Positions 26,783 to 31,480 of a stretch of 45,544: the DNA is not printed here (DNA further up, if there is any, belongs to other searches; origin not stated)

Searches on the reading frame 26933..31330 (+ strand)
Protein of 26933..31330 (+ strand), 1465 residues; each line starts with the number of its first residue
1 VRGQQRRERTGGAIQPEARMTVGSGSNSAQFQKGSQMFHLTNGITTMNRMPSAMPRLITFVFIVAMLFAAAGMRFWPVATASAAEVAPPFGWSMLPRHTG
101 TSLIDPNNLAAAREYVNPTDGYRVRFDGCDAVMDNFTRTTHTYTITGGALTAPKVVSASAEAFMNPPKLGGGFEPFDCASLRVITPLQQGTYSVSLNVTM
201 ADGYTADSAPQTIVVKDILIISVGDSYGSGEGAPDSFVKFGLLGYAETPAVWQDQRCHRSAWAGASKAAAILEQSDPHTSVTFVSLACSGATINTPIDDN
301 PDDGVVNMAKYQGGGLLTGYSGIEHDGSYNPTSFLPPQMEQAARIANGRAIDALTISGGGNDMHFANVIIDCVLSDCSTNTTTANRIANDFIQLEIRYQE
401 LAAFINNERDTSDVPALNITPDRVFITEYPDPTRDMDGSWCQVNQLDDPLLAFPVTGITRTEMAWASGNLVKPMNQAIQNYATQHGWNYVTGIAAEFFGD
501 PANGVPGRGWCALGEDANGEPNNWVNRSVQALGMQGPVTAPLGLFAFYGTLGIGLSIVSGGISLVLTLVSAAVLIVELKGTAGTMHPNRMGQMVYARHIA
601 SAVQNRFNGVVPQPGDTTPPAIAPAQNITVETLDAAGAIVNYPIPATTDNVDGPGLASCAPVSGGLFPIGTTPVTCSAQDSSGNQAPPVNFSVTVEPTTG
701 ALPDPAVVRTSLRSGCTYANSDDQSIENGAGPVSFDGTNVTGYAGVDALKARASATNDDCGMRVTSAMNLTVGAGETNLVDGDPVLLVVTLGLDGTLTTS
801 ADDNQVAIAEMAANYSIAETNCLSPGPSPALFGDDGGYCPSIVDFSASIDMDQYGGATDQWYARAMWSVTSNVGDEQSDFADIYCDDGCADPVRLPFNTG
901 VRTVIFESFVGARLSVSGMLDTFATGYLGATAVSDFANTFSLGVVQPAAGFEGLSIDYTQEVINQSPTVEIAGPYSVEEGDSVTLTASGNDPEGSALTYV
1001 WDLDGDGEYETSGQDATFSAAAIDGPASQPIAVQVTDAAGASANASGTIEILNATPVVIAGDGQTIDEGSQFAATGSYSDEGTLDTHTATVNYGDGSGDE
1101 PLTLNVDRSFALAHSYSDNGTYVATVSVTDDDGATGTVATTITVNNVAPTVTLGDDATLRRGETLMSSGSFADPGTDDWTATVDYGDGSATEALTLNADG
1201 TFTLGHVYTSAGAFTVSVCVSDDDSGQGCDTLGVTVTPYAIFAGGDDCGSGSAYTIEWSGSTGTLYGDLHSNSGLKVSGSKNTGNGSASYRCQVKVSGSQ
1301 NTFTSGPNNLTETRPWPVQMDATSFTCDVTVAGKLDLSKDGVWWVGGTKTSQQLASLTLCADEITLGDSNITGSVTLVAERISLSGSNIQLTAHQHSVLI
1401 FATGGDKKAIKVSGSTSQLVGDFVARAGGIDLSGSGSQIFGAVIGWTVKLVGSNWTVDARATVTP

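Call 16: search_protein_families(library=pfam, proteins=[window:26933-31330:+], max_evalue=0.001)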
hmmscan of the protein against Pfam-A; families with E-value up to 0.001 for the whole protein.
window:26933-31330:+ (1465 aa): 4 families
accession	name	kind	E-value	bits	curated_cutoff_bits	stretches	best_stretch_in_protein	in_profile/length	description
PF18911.6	PKD_4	-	1.1e-29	102.8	27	3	1053-1144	1-85/85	PKD domain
PF00801.26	PKD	-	3.2e-10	40.3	23.5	0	974-1017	8-50/80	PKD domain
PF02494.22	HYR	-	5.6e-10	39.9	21.7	1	616-695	2-81/81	HYR domain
PF22352.2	K319L-like_PKD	-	1.9e-08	34.6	27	1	976-1049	6-82/84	K319L-like, PKD domain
